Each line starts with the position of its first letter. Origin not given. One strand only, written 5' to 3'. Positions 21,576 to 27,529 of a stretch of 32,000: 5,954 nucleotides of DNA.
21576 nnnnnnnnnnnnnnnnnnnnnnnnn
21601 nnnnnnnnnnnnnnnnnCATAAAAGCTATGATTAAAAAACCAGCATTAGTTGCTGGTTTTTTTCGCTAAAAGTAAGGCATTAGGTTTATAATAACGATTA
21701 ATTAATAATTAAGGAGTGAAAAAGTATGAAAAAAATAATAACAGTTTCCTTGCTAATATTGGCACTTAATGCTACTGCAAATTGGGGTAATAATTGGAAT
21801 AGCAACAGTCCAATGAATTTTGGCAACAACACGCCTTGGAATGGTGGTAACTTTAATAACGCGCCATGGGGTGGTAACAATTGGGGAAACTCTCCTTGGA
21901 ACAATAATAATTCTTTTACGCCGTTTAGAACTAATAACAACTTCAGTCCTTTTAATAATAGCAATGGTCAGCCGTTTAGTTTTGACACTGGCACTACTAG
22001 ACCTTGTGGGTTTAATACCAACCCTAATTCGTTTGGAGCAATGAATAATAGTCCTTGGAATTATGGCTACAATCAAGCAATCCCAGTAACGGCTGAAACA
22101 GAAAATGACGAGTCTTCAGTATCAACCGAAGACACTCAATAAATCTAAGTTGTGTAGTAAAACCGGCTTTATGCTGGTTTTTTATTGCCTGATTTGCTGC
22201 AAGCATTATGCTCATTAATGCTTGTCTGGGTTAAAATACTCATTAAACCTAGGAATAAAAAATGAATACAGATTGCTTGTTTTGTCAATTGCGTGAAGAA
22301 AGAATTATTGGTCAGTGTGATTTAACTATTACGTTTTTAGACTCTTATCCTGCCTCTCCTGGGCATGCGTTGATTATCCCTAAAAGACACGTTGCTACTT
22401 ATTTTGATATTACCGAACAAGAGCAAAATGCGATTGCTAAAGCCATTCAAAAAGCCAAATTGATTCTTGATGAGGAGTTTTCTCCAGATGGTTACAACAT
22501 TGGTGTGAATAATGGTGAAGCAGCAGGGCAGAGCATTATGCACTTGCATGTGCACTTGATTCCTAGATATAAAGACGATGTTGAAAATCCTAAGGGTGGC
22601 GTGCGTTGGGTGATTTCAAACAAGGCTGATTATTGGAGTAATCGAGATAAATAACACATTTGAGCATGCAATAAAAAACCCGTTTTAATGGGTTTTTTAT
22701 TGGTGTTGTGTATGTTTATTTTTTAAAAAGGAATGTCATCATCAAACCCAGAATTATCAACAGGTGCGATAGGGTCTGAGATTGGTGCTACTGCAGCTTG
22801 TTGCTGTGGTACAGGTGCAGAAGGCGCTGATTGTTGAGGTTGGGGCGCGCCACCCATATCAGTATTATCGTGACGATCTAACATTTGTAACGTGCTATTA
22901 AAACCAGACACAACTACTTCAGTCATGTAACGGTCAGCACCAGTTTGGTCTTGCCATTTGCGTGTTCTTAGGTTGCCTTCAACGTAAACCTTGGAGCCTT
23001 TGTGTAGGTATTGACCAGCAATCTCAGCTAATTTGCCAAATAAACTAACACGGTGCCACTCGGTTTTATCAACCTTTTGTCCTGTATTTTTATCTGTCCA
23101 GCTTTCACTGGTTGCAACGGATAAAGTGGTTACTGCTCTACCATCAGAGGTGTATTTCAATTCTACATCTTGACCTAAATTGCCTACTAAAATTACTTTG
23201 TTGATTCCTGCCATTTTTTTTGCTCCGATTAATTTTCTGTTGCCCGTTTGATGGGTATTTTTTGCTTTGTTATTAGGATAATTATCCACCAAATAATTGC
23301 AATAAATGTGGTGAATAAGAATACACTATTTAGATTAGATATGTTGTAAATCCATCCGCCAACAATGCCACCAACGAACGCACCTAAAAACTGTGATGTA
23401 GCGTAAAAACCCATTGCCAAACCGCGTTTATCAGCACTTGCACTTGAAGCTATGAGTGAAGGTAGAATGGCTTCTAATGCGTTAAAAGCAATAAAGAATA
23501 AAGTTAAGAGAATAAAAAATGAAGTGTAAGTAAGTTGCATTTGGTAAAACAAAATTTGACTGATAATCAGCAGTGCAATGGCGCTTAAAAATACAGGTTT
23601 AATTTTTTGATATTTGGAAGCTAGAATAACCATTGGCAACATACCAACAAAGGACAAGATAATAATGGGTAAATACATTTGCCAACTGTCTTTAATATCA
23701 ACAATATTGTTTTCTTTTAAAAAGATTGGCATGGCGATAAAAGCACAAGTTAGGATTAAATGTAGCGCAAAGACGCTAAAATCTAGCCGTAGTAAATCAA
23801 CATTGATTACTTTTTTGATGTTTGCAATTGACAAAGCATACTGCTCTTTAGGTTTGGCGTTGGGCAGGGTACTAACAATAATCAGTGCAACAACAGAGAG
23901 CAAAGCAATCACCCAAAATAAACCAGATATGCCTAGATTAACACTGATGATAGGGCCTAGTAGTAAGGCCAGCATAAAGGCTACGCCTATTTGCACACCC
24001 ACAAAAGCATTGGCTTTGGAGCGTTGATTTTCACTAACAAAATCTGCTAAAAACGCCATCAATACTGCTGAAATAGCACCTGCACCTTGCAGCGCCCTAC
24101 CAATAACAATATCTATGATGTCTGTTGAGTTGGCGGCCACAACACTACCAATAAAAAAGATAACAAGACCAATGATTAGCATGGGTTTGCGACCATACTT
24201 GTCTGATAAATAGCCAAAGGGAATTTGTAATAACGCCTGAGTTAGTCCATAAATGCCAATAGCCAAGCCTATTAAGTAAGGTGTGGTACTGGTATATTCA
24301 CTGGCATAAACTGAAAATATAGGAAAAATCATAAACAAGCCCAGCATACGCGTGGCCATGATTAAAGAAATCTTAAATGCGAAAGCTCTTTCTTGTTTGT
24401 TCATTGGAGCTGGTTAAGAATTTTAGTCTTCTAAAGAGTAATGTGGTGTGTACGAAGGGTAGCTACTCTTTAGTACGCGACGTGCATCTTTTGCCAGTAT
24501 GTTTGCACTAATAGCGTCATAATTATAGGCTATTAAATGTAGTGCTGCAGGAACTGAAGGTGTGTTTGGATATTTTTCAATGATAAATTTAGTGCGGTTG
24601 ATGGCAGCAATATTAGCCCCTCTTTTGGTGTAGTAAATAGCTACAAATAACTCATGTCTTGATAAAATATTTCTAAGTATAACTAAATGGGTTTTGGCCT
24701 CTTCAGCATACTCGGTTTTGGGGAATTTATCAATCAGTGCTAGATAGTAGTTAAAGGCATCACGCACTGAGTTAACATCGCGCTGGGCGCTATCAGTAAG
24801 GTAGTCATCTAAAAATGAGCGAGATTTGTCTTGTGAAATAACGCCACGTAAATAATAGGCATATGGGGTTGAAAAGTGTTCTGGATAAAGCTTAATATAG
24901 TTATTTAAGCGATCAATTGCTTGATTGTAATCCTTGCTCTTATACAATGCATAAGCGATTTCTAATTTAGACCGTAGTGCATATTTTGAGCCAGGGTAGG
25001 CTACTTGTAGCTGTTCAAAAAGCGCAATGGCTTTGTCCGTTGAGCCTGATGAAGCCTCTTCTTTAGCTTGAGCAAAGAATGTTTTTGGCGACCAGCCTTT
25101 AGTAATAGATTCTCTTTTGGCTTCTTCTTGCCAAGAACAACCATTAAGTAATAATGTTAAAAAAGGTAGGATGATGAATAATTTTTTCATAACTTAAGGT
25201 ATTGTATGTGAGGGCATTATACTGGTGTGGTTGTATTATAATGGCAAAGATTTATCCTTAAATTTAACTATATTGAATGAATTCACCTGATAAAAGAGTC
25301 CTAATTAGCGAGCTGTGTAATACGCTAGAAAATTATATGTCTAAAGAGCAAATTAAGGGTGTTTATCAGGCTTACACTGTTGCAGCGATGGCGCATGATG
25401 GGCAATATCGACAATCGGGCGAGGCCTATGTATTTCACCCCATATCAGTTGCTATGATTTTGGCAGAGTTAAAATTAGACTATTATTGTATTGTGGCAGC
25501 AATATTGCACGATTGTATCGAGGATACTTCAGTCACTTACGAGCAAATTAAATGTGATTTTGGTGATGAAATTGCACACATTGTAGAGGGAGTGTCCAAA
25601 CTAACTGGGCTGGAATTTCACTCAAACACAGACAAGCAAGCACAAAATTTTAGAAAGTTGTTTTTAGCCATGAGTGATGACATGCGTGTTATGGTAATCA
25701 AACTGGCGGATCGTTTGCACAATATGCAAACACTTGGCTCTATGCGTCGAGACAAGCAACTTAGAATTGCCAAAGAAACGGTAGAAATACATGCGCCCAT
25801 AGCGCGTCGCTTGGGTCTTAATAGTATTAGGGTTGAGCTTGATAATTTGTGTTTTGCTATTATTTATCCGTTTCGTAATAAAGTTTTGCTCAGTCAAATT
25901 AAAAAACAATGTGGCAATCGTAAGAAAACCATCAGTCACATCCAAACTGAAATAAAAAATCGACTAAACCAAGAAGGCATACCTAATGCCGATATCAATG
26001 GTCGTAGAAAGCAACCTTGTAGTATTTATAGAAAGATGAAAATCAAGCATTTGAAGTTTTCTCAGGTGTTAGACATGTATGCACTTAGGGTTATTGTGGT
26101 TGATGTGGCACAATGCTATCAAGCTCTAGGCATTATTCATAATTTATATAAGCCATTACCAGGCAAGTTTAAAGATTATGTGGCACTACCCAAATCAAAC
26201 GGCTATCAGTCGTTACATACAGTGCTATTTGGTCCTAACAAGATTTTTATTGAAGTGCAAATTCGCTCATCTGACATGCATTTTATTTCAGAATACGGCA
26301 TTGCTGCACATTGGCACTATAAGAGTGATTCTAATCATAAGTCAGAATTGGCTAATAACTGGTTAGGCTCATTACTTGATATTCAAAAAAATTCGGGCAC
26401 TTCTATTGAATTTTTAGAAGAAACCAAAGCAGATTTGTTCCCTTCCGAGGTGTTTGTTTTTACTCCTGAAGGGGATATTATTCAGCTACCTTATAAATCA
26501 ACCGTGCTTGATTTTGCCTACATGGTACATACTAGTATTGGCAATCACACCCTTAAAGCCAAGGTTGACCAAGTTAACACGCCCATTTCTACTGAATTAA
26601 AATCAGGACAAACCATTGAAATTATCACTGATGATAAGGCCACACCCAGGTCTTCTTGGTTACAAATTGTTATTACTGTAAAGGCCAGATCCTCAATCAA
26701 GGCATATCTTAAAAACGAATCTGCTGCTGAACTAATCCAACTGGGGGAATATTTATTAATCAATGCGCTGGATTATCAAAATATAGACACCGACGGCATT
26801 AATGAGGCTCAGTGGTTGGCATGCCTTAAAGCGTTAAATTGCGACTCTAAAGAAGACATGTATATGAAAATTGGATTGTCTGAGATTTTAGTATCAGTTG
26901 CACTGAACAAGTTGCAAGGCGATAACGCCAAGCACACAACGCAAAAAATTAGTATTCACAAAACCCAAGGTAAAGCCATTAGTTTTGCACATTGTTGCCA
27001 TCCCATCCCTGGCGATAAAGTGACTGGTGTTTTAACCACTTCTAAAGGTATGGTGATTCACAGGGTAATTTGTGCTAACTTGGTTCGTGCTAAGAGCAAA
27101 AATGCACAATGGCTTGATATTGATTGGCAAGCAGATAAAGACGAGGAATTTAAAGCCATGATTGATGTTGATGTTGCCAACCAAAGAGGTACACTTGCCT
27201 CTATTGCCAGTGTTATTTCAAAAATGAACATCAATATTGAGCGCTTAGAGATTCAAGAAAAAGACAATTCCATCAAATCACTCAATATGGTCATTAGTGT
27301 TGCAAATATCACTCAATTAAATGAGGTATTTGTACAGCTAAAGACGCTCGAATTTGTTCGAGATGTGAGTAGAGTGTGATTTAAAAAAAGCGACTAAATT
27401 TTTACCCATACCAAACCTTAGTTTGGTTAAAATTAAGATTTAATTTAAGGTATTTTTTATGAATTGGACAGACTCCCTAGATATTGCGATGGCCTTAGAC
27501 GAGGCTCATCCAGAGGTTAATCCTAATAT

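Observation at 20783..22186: Tandem trio of secreted Asn/Trp/Gly/Tyr/Pro-rich low-complexity proteins with a shared N-x-P-W-G/N motif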

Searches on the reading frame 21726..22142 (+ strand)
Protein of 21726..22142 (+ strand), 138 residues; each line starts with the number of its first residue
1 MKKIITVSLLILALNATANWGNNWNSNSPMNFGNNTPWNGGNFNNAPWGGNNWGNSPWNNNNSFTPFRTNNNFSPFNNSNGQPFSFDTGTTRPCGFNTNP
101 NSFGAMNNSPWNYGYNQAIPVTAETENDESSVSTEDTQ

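Call 6: search_protein_families(library=pfam, proteins=[window:21726-22142:+], max_evalue=10)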
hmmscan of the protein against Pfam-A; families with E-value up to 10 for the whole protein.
window:21726-22142:+ (138 aa): 1 family
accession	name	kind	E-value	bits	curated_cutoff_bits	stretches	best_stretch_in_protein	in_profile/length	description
PF20388.3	DUF6683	-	0.19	11.7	23.6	1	3-48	5-53/253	Family of unknown function (DUF6683)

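Call 7: search_protein_families(library=ncbifam, proteins=[window:21726-22142:+], max_evalue=10)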
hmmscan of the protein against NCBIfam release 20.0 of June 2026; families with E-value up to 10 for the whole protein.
window:21726-22142:+ (138 aa): 0 families

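Call 16: find_homologous_proteins(query=window:21726-22142:+, max_evalue=0.01)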
Query window:21726-22142:+ (138 aa): 3 proteins with E <= 0.01 among 20 candidates.
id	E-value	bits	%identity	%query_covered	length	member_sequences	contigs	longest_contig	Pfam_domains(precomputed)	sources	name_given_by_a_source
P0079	1.3e-46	176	57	99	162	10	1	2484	-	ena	-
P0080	3.2e-4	39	47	38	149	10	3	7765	-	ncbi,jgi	-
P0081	1.1e-3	37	35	91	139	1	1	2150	-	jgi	-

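Call 60: search_protein_families(library=pfam, alignment_id=A2, max_evalue=10)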
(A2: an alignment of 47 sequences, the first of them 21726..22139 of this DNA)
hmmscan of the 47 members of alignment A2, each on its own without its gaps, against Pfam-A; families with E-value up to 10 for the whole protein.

A. member 1, window:21726-22139:+ (138 aa): 1 family
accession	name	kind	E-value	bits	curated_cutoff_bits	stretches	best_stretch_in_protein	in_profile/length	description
PF20388.3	DUF6683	-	0.19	11.7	23.6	1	3-48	5-53/253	Family of unknown function (DUF6683)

B. families by the number of members that match (of 47 scanned): 13 families
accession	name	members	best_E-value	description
PF08139.17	LPAM_1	8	0.087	Prokaryotic membrane lipoprotein lipid attachment site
PF02615.19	Ldh_2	7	0.02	Malate/L-lactate dehydrogenase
PF00036.39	EF-hand_1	5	0.28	EF hand domain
PF13833.12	EF-hand_8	2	0.091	EF-hand domain pair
PF20509.3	DUF6735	2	0.23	Family of unknown function (DUF6735)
PF01391.23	Collagen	2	0.53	Collagen triple helix repeat (20 copies)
PF22348.1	ColA_N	2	0.69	Colicin-A N-terminal domain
PF24359.1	DUF7515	1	0.11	Domain of unknown function (DUF7515)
PF20388.3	DUF6683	1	0.19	Family of unknown function (DUF6683)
PF05465.18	Halo_GVPC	1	0.24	Halobacterial gas vesicle protein C (GVPC) repeat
PF05953.17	Allatostatin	1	0.32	Allatostatin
PF13599.13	Pentapeptide_4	1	0.33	Pentapeptide repeat region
PF20484.3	DUF6723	1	3.1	Family of unknown function (DUF6723)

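Call 64: search_protein_families(library=pfam, proteins=[P0059, P0058], max_evalue=10)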
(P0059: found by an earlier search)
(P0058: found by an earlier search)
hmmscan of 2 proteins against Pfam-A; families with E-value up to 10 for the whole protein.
P0059 (128 aa): 0 families

P0058 (134 aa): 1 family
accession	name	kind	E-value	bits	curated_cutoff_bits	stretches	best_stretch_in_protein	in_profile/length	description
PF06692.16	MNSV_P7B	-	1.1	9.8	22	1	7-34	15-42/61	Melon necrotic spot virus P7B protein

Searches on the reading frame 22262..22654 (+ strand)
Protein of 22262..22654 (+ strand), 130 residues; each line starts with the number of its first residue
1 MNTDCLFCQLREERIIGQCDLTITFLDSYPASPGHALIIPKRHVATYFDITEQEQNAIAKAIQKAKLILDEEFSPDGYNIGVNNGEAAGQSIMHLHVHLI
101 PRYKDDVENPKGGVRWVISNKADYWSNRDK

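Call 9: search_protein_families(library=ncbifam, proteins=[window:22262-22654:+])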
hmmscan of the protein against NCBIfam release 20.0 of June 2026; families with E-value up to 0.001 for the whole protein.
window:22262-22654:+ (130 aa): 4 families
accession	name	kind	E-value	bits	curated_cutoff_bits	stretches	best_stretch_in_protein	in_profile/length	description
NF052622.1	ATPAdlTfActino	equivalog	3.3e-18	65.8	290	1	14-107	53-147/176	ATP adenylyltransferase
NF045834.1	M_plasma_HinT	exception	6.6e-18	65.5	130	1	14-102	13-101/102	histidine triad protein HinT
NF007965.0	PRK10687.1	equivalog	3.4e-13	49.7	206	1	14-100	18-105/119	purine nucleoside phosphoramidase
NF008724.0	PRK11720.1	equivalog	0.00011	21.4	448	1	11-101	208-301/348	UDP-glucose--hexose-1-phosphate uridylyltransferase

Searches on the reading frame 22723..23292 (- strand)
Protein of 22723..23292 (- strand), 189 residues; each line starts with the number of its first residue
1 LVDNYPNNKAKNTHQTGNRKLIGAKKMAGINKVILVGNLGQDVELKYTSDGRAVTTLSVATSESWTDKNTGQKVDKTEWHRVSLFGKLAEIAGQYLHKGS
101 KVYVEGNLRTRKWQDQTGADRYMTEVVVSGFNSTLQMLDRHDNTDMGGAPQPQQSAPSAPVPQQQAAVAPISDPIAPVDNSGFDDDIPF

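Call 9: search_protein_families(library=ncbifam, proteins=[window:22723-23292:-])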
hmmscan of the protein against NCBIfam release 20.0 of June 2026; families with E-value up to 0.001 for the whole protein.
window:22723-23292:- (189 aa): 18 families
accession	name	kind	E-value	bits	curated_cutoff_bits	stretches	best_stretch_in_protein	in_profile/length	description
NF004357.0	PRK05733.1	subfamily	1.5e-55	187.9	241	1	28-189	3-172/172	single-stranded DNA-binding protein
NF006533.0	PRK09010.1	subfamily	4.4e-55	186.3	260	1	28-189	4-177/177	single-stranded DNA-binding protein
TIGR00621.2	ssb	subfamily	3e-52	177.3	53.95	1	28-189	2-165/165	single-stranded DNA-binding protein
NF004972.0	PRK06341.1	equivalog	9.9e-52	175.3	254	1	28-189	2-166/166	single-stranded DNA-binding protein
NF010292.0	PRK13732.1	subfamily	3.3e-48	163.9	265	1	28-188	4-174/175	single-stranded DNA-binding protein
NF005406.0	PRK06958.1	subfamily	5.1e-45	154.2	252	1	27-149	1-119/182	single-stranded DNA-binding protein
NF006445.0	PRK08763.1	subfamily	6.9e-42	143.4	246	1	28-189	3-164/164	single-stranded DNA-binding protein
NF005170.0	PRK06642.1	equivalog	1.7e-37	128.6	270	1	28-145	2-121/152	single-stranded DNA-binding protein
NF006297.0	PRK08486.1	equivalog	5.4e-31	108.2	212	1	31-155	3-122/182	single-stranded DNA-binding protein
NF005579.0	PRK07274.1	equivalog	1.1e-17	64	169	1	30-132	2-100/131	single-stranded DNA-binding protein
NF005674.0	PRK07459.1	equivalog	3e-17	62.7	161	1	29-145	2-108/121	single-stranded DNA-binding protein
NF005580.0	PRK07275.1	subfamily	6e-17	62.3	254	1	30-189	2-162/162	single-stranded DNA-binding protein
NF005851.0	PRK07772.1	subfamily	3.3e-16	60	194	1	31-137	5-112/191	single-stranded DNA-binding protein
NF005241.0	PRK06751.1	equivalog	5e-16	59.3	313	1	30-140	2-105/173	single-stranded DNA-binding protein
NF005242.0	PRK06752.1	equivalog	3.8e-13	49.6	189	1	30-130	2-99/112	single-stranded DNA-binding protein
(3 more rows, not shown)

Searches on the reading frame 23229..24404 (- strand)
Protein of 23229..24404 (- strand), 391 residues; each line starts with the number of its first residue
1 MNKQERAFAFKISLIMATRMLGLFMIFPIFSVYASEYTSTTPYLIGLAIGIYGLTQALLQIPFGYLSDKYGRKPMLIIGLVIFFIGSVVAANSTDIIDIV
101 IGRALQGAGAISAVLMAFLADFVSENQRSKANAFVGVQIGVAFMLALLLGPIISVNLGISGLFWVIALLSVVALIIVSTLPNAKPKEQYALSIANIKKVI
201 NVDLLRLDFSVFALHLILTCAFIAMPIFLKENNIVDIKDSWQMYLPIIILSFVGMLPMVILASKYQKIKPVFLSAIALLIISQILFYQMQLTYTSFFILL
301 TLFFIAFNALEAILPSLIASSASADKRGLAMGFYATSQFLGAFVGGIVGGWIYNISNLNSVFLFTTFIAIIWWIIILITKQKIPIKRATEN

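Call 9: search_protein_families(library=ncbifam, proteins=[window:23229-24404:-])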
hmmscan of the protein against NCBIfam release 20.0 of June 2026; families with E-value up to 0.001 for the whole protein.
window:23229-24404:- (391 aa): 54 families (the best 25 are shown)
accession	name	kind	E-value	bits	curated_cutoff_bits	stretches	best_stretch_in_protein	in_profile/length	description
TIGR00880.1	2_A_01_02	superfamily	1.6e-25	89.8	131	2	46-180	1-137/141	multidrug resistance protein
NF008654.0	PRK11652.1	equivalog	2.8e-17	62.7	479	1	14-225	16-227/397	multidrug efflux MFS transporter EmrD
NF012174.0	tet_MFS_A_B_C_D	equivalog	1.6e-16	60.1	475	1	14-216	9-214/382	Tet(A)/Tet(B)/Tet(C) family tetracycline efflux MFS transporter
NF008314.0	PRK11102.1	equivalog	2.5e-16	60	303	1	5-283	8-293/396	Bcr/CflA family multidrug efflux MFS transporter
NF053757.1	BclibactTpBcbE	equivalog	4.8e-16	58.7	600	1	12-379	10-388/394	bacillibactin exporter BcbE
TIGR00710.1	efflux_Bcr_CflA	subfamily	7e-15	55.3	200.9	1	7-373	5-375/385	Bcr/CflA family efflux MFS transporter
TIGR00895.1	2A0115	subfamily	1.1e-14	54.2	418.55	1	60-182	69-194/398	aromatic acid/H+ symport family MFS transporter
NF007782.0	PRK10473.1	subfamily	6.5e-14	51.8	417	1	48-381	45-380/394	MdtL family multidrug efflux MFS transporter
NF012190.1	tet_MFS_B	exception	1.4e-13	50.6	850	1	11-177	6-175/400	tetracycline efflux MFS transporter Tet(B)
NF008270.1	PRK11043.1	equivalog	4.1e-13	49.2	430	1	20-373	18-378/382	purine nucleoside transporter PunC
NF008650.1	PRK11646.1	equivalog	6.3e-13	48.5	469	1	20-378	23-383/400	multidrug efflux MFS transporter MdtH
NF052222.1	UridTportUriT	equivalog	2.8e-11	43.1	600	1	21-194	24-199/463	uridine transporter UriT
NF012207.0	tet_MFS_H_J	exception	6.5e-11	41.9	700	1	12-181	8-178/392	Tet(H)/Tet(J) family tetracycline efflux MFS transporter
TIGR00711.1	efflux_EmrB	subfamily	6.5e-11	41.6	230.2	2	52-190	46-187/485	DHA2 family efflux MFS transporter permease subunit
NF033134.0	cmlA_floR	equivalog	1.2e-10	41.4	450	1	21-370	24-375/388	CmlA/FloR family chloramphenicol efflux MFS transporter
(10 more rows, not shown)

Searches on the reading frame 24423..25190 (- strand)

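Call 9: search_protein_families(library=ncbifam, proteins=[window:24423-25190:-])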
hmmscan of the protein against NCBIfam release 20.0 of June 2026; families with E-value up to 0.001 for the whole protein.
window:24423-25190:- (255 aa): 3 families
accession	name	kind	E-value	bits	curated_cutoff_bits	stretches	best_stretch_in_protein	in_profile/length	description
TIGR03302.1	OM_YfiO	subfamily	2.1e-66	223.9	81.4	1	3-246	2-235/239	outer membrane protein assembly factor BamD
NF008119.0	PRK10866.1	equivalog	1.5e-38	132.9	363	1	5-236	7-234/243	outer membrane protein assembly factor BamD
TIGR02795.1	tol_pal_ybgF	equivalog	1.1e-12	48.6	90.1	1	77-117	7-47/119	tol-pal system protein YbgF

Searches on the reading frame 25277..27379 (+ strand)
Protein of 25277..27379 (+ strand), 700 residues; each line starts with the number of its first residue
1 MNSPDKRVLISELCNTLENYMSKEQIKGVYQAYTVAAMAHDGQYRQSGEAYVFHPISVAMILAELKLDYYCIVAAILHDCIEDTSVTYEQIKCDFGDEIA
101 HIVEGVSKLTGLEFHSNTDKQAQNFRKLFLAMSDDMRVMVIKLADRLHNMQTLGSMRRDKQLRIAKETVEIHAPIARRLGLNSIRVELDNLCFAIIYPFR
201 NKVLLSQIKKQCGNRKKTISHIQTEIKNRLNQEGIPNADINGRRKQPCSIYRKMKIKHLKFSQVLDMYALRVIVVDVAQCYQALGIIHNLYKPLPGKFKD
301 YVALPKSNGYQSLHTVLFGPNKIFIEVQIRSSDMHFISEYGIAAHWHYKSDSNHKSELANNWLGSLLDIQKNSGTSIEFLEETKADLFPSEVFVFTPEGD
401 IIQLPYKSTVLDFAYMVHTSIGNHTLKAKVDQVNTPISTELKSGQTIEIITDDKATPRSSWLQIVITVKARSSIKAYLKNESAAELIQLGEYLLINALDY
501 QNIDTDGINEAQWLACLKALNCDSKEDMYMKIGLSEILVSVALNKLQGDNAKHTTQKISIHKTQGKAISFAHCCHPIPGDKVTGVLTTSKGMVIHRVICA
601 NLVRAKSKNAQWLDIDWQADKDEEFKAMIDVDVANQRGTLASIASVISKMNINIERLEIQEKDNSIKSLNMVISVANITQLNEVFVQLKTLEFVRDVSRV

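Call 9: search_protein_families(library=ncbifam, proteins=[window:25277-27379:+])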
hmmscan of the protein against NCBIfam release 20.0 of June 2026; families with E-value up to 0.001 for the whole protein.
window:25277-27379:+ (700 aa): 7 families
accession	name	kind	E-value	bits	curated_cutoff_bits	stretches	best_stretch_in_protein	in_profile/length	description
NF008303.0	PRK11092.1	equivalog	1e-220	734.6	947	1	10-699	4-699/702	bifunctional GTP diphosphokinase/guanosine-3',5'-bis pyrophosphate 3'-pyrophosphohydrolase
TIGR00691.1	spoT_relA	subfamily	1.2e-209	698.1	499.2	1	32-697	1-685/687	RelA/SpoT family protein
NF008124.0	PRK10872.1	equivalog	7.2e-115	385.2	728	2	40-556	44-570/744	GTP diphosphokinase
NF053588.1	GTPPhKinYjbM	equivalog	5.9e-06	26.2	320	1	235-350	35-161/201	GTP diphosphokinase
NF006352.0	PRK08577.1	equivalog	0.00011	22.3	140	1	628-698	58-130/136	hypothetical protein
NF004976.0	PRK06349.1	subfamily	0.00016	20.9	205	1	604-698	327-421/430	homoserine dehydrogenase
NF007171.0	PRK09602.1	subfamily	0.00055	18.9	387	0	400-451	342-395/397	YchF-related putative GTPase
